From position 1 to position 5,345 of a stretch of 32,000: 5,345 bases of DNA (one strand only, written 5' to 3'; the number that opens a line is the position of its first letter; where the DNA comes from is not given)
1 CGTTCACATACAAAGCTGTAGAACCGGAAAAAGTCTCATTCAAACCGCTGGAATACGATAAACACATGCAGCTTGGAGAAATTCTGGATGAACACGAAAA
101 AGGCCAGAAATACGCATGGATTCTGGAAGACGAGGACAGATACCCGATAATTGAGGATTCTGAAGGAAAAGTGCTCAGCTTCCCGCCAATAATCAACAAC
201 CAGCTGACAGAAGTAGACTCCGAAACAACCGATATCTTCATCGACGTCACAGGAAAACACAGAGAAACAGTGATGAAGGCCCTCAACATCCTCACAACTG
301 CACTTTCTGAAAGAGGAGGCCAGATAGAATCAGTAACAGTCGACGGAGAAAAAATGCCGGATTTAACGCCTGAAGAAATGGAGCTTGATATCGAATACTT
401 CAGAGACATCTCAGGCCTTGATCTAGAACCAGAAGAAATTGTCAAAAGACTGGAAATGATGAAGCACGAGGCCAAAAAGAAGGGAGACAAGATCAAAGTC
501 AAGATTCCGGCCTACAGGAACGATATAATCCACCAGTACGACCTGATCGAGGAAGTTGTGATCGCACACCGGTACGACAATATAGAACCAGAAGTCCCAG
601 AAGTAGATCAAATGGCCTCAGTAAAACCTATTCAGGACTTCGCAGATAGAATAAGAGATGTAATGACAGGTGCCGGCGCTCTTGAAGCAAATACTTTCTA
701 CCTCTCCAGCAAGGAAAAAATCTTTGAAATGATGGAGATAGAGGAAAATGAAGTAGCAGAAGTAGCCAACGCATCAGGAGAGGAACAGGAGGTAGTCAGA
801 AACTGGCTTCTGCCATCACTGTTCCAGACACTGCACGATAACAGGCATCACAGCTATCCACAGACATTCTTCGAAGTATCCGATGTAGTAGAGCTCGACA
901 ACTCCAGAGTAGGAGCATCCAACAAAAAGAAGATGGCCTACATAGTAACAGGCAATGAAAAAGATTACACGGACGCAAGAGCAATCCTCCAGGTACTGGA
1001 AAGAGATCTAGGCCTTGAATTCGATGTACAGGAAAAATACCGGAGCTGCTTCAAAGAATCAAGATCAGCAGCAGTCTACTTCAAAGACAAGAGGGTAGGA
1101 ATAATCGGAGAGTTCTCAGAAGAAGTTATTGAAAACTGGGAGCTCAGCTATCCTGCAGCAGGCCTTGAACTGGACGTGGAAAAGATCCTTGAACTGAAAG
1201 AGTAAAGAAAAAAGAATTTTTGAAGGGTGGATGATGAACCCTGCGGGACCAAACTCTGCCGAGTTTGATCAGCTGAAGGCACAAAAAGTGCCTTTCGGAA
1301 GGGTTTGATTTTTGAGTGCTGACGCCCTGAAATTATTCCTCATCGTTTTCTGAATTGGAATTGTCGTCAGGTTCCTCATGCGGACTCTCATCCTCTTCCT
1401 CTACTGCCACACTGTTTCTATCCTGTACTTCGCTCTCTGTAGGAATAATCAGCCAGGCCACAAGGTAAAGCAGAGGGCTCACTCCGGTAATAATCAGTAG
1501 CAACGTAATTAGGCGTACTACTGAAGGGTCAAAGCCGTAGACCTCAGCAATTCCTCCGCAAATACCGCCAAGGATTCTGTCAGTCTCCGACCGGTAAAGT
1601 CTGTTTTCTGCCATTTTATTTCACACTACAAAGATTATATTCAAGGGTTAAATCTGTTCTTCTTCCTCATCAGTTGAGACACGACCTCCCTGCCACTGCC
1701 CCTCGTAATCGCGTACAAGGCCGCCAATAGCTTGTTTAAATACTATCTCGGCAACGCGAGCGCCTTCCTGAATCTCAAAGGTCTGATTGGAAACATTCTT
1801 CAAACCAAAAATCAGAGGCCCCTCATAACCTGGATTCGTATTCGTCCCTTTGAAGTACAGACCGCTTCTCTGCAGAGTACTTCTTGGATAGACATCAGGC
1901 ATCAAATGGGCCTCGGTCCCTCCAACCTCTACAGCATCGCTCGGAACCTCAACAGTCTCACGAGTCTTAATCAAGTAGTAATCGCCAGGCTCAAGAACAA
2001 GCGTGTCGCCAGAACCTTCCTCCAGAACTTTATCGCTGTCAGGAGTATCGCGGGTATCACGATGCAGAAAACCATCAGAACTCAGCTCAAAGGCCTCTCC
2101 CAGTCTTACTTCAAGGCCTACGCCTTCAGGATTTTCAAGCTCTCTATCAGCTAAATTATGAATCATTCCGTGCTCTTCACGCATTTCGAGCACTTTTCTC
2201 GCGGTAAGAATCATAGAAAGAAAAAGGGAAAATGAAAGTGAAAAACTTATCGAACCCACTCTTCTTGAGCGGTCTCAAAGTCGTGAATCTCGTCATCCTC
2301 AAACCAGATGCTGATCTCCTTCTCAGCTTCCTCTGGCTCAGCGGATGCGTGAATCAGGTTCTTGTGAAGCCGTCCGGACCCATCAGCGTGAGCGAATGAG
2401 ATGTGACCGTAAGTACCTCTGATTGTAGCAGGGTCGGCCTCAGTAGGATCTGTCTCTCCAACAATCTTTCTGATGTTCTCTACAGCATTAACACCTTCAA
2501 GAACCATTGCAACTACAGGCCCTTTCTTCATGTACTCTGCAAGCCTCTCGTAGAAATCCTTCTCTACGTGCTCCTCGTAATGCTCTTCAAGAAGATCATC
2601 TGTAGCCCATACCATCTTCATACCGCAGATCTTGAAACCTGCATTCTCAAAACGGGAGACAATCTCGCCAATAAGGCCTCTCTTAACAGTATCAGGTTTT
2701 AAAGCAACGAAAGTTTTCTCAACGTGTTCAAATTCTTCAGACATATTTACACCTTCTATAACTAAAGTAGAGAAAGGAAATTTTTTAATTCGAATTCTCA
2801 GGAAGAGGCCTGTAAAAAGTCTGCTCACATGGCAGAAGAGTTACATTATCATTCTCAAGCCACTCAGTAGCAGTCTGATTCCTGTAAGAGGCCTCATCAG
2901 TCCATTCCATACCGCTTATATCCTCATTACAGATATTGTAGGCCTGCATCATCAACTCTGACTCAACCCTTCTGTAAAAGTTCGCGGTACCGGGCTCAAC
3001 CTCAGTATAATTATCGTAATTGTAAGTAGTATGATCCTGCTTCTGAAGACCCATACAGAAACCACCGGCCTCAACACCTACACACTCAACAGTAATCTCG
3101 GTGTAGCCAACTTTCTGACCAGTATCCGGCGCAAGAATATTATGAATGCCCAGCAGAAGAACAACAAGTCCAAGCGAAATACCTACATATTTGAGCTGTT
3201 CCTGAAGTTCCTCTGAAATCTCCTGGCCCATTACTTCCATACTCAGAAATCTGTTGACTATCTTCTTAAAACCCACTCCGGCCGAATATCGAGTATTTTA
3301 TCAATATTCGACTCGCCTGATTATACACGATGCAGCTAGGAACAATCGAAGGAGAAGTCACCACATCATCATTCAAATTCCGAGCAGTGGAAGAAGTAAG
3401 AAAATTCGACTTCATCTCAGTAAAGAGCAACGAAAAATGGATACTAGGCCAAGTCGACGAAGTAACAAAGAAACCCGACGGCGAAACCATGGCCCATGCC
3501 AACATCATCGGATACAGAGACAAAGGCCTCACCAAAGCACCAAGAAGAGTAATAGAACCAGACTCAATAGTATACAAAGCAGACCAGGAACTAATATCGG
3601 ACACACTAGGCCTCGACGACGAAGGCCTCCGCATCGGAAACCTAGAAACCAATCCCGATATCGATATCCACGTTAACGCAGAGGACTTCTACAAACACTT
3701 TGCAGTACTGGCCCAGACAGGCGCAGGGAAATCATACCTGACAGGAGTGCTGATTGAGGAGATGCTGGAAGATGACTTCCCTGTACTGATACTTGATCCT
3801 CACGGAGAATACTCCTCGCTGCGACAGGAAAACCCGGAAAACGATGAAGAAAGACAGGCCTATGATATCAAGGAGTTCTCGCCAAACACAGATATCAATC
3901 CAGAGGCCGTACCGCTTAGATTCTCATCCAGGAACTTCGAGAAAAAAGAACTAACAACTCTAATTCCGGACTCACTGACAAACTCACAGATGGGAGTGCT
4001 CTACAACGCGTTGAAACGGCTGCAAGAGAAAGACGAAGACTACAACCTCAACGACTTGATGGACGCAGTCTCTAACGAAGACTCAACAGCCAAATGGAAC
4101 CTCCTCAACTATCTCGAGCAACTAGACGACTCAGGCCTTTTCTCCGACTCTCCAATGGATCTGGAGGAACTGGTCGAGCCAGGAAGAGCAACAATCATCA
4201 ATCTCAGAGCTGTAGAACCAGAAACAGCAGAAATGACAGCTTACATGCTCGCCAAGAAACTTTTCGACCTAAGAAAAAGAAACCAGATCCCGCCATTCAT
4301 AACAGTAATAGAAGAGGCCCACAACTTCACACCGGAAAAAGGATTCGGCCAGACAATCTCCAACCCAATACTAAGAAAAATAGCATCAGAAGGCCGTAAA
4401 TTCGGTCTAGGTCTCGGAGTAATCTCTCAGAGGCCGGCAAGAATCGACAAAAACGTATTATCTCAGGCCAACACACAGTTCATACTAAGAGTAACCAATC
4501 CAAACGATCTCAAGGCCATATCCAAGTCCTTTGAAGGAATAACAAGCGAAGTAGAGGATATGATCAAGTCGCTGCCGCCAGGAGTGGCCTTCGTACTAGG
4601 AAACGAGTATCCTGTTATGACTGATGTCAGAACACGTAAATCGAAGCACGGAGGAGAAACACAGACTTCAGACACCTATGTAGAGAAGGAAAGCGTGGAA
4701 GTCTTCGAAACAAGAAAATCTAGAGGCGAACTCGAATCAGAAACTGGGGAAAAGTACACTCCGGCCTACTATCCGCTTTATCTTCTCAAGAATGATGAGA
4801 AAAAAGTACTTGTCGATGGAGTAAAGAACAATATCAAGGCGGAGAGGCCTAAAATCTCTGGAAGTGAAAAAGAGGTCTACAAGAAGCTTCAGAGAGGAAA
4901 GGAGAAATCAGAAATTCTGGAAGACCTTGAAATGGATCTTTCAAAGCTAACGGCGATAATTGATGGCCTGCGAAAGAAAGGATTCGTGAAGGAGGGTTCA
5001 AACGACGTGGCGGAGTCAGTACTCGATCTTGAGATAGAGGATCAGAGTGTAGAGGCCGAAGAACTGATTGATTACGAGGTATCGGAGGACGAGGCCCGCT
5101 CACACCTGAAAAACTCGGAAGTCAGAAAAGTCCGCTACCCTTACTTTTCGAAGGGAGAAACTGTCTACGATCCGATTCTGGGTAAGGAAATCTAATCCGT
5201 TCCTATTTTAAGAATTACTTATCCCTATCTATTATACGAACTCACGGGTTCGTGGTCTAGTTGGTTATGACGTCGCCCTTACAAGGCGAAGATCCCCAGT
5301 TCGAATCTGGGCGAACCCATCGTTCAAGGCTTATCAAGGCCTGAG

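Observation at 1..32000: AGGCCT (GGCC core) behaves like a highly iterated palindrome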

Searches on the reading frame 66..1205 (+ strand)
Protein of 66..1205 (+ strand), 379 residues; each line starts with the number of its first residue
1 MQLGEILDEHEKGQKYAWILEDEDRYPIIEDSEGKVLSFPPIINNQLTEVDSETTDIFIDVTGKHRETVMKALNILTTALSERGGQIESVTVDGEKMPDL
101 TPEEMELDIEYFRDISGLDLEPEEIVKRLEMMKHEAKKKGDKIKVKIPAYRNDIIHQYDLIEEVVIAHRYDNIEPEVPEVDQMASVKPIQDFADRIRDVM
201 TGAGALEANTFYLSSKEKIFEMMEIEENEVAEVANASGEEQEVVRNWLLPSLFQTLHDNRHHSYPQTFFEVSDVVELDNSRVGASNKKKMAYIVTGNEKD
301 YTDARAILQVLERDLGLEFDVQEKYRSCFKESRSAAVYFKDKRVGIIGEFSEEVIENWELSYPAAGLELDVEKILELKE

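Call 10: search_protein_families(library=pfam, proteins=[window:66-1205:+])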
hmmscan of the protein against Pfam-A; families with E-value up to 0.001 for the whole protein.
window:66-1205:+ (379 aa): 3 families
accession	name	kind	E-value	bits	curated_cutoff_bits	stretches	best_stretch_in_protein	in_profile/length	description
PF17759.6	tRNA_synthFbeta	-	7.6e-36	124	22.4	1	173-371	1-214/214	Phenylalanyl tRNA synthetase beta chain CLM domain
PF03484.21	B5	-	9.7e-18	64.6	28.6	1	105-170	1-67/67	tRNA synthetase B5 domain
PF03483.22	B3_4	-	5.6e-06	26.5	29.3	1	23-72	87-135/174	B3/4 domain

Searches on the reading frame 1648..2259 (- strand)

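Call 10: search_protein_families(library=pfam, proteins=[window:1648-2259:-])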
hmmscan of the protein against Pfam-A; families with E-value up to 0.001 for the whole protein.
window:1648-2259:- (203 aa): 3 families
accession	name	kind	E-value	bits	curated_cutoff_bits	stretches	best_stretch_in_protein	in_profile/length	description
PF22769.1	DCD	-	1.9e-22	80.4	27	1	17-176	1-152/153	dCTP deaminase-like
PF00692.24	dUTPase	-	2.1e-07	31.2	22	1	98-176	27-103/129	dUTPase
PF22569.1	DCD_C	-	0.00048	20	22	0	80-109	71-100/192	2'-deoxycytidine 5'-triphosphate deaminase (DCD), C-terminal domain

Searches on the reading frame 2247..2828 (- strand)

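Call 10: search_protein_families(library=pfam, proteins=[window:2247-2828:-])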
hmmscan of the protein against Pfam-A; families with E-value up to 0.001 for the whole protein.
window:2247-2828:- (193 aa): 1 family
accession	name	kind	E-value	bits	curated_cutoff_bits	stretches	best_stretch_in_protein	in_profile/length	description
PF00334.24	NDK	-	2e-51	173.8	27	1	37-181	1-135/135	Nucleoside diphosphate kinase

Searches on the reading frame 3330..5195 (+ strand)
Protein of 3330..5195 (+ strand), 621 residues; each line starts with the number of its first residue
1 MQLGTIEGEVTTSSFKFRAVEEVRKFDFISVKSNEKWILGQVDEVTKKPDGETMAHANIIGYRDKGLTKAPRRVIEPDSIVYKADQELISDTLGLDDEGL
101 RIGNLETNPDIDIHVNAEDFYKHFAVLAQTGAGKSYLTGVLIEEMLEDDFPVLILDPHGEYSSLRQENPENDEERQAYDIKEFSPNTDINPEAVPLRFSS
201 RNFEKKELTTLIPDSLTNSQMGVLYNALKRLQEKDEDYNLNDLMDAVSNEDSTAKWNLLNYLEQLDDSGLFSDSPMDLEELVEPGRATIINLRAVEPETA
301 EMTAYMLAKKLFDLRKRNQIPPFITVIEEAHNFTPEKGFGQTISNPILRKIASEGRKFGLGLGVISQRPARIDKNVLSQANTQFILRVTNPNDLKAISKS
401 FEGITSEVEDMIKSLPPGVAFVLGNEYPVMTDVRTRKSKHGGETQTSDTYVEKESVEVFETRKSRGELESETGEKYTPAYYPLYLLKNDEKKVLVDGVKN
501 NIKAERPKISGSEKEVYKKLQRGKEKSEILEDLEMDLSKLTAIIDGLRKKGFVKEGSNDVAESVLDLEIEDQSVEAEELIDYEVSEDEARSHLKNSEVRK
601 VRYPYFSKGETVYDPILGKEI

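Call 10: search_protein_families(library=pfam, proteins=[window:3330-5195:+])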
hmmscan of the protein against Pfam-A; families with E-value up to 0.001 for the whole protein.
window:3330-5195:+ (621 aa): 3 families
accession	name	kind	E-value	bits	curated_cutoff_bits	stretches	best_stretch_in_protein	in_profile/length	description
PF01935.23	DUF87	-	1e-35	124.3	23.2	1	101-310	2-219/220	Helicase HerA, central domain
PF12846.13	AAA_10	-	7.3e-06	25.7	27.5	0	123-267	23-169/362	AAA-like domain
PF05872.18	HerA_C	-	0.00022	20.5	22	0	356-419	289-358/502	Helicase HerA-like C-terminal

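Call 63: find_encoding_contigs(protein=window:3330-5195:+, flank=10000, max_places=10)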
Protein window:3330-5195:+ (621 aa): no gene with exactly this product is on record in the collection.
